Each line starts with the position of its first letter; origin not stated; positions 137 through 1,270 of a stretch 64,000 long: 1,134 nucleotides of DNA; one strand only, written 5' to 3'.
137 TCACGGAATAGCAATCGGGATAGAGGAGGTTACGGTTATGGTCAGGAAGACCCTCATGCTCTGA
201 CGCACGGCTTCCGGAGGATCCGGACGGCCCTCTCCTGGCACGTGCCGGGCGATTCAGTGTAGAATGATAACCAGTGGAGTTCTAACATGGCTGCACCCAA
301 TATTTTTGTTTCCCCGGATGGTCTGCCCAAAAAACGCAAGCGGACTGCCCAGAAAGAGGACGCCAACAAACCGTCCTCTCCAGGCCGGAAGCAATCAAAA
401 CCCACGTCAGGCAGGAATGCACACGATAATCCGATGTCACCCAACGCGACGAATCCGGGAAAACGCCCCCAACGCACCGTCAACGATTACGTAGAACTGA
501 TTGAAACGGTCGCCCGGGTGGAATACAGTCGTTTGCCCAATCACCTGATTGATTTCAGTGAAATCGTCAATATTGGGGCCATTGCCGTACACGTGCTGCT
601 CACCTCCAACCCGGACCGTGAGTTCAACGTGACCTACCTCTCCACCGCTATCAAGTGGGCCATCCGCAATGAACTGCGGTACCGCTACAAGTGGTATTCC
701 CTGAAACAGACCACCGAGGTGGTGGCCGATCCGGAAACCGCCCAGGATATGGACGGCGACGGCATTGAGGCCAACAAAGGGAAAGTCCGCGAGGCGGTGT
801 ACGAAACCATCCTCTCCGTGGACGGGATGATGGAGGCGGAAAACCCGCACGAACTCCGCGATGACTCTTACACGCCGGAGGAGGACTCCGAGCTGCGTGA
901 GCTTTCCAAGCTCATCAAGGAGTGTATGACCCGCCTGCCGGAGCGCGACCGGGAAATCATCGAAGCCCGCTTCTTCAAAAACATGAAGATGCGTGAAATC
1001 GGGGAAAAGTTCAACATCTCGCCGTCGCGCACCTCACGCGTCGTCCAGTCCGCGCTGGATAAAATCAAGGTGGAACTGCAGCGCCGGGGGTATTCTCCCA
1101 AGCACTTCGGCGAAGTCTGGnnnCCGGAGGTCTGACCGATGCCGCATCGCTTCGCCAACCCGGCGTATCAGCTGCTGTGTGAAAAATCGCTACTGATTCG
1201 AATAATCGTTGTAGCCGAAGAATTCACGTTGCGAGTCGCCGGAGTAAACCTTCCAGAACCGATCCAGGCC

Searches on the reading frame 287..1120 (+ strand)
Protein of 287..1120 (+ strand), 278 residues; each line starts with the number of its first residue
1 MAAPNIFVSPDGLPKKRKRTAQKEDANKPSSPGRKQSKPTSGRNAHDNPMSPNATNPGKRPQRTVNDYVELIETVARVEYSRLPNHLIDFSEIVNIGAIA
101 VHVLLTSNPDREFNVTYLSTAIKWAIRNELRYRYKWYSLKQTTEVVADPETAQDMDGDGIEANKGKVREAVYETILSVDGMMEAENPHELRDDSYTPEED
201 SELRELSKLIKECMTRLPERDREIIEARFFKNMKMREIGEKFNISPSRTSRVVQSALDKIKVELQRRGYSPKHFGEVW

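Call 65: search_protein_families(library=pfam, proteins=[window:287-1120:+], max_evalue=0.0001)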
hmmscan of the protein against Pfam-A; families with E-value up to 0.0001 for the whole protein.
window:287-1120:+ (278 aa): 2 families
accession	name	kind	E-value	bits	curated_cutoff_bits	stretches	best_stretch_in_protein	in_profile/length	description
PF04545.22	Sigma70_r4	-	2.3e-11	43.5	24.1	1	214-261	2-49/50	Sigma-70, region 4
PF08281.18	Sigma70_r4_2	-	3.6e-08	33.4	25.7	1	209-247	3-41/54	Sigma-70, region 4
